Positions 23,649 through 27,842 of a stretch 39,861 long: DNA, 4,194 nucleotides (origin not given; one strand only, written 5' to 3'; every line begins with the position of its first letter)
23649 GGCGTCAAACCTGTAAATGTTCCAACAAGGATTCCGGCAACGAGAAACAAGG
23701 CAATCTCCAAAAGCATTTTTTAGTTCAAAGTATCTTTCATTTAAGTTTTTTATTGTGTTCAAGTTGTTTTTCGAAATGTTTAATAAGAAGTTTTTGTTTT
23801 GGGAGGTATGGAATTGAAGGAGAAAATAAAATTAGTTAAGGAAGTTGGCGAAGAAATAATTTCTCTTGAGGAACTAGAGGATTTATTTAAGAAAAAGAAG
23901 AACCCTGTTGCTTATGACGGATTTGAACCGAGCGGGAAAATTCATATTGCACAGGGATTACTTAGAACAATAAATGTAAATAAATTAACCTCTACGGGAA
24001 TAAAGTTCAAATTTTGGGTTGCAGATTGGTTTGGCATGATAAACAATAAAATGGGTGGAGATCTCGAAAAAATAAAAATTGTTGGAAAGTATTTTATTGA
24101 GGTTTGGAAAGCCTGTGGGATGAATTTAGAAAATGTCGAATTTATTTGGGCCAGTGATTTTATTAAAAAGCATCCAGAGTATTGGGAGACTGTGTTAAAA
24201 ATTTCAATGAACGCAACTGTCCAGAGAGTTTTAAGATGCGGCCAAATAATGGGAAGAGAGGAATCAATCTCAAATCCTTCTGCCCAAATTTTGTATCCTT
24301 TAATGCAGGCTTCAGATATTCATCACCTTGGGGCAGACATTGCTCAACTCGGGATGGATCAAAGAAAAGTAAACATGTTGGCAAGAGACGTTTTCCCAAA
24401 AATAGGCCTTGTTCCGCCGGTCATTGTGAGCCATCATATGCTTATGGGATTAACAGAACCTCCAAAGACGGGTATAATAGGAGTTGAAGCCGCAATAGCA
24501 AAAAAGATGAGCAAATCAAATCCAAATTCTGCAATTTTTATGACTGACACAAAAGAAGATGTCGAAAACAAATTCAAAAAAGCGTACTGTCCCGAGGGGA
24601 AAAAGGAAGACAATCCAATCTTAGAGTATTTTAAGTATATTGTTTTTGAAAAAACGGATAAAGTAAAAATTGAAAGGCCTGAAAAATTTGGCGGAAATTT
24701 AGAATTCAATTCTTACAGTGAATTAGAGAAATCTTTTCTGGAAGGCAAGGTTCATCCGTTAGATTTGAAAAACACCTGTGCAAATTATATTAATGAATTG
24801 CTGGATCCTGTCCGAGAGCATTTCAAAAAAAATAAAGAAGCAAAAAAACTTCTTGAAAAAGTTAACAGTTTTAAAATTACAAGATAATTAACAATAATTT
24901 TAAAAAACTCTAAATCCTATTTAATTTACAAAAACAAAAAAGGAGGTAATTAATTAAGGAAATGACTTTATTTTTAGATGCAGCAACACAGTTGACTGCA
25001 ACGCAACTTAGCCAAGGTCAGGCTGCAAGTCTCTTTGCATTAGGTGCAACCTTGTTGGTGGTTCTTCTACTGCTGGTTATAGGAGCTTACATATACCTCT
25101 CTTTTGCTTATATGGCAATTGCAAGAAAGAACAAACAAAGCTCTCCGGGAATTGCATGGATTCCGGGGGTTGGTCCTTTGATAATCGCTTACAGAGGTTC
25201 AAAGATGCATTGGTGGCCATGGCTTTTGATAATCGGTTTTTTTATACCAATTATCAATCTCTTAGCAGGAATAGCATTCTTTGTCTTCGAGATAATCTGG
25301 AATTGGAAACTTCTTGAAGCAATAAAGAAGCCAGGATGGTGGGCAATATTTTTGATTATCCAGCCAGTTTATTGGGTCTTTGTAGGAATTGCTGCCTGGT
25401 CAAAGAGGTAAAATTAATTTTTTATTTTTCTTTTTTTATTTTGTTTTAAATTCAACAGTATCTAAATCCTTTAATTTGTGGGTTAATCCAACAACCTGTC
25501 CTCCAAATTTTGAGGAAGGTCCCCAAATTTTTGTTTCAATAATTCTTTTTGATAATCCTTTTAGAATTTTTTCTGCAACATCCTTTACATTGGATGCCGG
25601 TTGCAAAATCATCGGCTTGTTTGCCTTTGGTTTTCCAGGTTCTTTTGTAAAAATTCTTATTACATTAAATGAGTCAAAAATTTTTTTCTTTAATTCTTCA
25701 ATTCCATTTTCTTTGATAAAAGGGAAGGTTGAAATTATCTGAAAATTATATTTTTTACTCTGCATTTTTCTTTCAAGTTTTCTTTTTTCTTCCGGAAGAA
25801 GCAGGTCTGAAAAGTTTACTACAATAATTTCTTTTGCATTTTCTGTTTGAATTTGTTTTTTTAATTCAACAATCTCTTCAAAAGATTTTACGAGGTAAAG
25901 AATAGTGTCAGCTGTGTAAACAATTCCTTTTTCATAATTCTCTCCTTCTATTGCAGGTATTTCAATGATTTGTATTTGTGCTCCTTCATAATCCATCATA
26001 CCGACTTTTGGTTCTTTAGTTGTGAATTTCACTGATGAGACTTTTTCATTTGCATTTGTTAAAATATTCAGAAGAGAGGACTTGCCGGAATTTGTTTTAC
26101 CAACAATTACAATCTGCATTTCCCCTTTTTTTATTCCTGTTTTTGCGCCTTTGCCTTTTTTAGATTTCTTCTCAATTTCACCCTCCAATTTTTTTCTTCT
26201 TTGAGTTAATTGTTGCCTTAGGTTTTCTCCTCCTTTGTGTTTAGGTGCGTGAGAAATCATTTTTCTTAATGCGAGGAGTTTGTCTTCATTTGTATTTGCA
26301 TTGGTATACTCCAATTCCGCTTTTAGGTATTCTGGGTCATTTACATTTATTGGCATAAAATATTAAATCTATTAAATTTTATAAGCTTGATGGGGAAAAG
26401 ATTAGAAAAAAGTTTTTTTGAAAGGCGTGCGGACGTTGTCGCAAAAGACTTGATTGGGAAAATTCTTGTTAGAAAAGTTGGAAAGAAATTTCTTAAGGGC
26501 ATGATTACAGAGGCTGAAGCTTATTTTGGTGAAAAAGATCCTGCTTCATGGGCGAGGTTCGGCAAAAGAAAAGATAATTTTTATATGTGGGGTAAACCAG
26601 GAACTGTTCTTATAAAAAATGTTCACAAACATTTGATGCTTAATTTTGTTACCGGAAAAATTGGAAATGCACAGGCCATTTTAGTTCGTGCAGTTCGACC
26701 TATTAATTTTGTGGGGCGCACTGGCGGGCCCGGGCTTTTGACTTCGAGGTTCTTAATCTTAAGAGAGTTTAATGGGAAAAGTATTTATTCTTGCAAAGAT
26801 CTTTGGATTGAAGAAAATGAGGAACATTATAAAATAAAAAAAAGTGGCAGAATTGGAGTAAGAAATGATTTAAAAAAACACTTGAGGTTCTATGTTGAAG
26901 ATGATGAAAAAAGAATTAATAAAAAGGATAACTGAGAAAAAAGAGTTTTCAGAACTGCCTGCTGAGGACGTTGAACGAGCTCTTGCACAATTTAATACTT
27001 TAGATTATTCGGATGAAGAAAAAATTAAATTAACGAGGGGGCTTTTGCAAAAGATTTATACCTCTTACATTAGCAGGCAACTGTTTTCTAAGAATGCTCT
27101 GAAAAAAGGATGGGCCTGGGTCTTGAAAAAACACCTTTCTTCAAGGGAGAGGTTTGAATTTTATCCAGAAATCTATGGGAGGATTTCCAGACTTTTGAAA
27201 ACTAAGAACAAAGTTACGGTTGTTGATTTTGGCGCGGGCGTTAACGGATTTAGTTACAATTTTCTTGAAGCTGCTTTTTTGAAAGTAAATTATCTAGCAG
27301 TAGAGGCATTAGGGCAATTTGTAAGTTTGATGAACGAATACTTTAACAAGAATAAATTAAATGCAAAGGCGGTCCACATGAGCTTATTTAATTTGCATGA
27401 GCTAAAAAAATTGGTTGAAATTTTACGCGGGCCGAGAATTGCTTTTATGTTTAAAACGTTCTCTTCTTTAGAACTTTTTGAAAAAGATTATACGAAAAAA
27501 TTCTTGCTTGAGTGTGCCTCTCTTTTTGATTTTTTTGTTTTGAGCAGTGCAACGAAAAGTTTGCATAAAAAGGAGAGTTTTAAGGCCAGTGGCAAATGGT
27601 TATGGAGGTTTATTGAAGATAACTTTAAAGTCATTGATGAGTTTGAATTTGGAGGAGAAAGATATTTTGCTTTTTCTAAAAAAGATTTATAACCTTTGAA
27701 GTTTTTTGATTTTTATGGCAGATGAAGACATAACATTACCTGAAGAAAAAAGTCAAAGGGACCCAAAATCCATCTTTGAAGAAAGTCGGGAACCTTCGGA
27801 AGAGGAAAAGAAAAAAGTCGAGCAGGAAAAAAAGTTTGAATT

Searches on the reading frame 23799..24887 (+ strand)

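Call 62: search_protein_families(library=pfam, proteins=[window:23799-24887:+], max_evalue=0.00001)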
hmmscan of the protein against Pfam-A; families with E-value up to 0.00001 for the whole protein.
window:23799-24887:+ (362 aa): 1 family
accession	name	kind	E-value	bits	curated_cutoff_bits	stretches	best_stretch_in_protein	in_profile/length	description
PF00579.31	tRNA-synt_1b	-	2.3e-51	175.3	21.1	1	32-335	2-291/292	tRNA synthetases class I (W and Y)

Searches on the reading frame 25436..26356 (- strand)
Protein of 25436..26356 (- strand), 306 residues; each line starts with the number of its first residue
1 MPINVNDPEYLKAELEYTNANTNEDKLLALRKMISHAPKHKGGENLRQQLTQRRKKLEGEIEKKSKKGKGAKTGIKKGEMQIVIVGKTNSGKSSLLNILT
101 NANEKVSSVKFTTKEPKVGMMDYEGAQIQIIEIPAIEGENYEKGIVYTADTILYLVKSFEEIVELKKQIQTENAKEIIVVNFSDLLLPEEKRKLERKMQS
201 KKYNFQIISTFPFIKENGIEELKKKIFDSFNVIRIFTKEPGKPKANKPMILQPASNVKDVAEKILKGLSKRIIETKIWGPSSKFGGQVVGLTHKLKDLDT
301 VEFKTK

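Call 45: search_protein_families(library=pfam, proteins=[window:25436-26356:-], max_evalue=0.001)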
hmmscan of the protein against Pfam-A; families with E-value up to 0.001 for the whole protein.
window:25436-26356:- (306 aa): 5 families
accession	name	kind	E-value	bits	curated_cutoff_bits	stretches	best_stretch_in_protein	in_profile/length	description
PF01926.29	MMR_HSR1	-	2.6e-18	66.6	21.9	1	81-181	1-112/113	50S ribosome-binding GTPase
PF02421.24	FeoB_N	-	1.9e-11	44.2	27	1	81-226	2-156/156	Ferrous iron transport protein B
PF02824.27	TGS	-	4.5e-09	36.6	22.2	1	233-305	1-60/60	TGS domain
PF00350.29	Dynamin_N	-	0.00016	22.2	27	1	82-175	1-78/168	Dynamin family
PF04548.22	AIG1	-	0.00074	19.3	27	0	81-136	2-59/212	AIG1 family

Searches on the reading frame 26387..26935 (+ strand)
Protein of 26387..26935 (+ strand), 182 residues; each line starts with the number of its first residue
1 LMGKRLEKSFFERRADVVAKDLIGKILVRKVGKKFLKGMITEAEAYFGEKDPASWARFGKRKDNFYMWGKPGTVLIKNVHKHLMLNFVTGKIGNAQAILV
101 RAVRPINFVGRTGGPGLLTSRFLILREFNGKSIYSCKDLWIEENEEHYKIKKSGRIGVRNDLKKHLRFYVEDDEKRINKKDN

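Call 45: search_protein_families(library=pfam, proteins=[window:26387-26935:+], max_evalue=0.001)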
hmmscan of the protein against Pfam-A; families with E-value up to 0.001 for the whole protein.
window:26387-26935:+ (182 aa): 1 family
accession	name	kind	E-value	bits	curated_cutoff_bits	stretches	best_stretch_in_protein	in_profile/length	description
PF02245.21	Pur_DNA_glyco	-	1.5e-37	129.2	27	1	9-173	1-180/181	Methylpurine-DNA glycosylase (MPG)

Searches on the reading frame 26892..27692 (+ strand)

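Call 45: search_protein_families(library=pfam, proteins=[window:26892-27692:+], max_evalue=0.001)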
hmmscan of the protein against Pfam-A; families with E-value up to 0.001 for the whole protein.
window:26892-27692:+ (266 aa): 1 family
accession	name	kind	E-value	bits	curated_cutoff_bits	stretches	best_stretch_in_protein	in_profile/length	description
PF07091.17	FmrO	-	0.00037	20.4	27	1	68-165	71-165/255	Ribosomal RNA methyltransferase (FmrO)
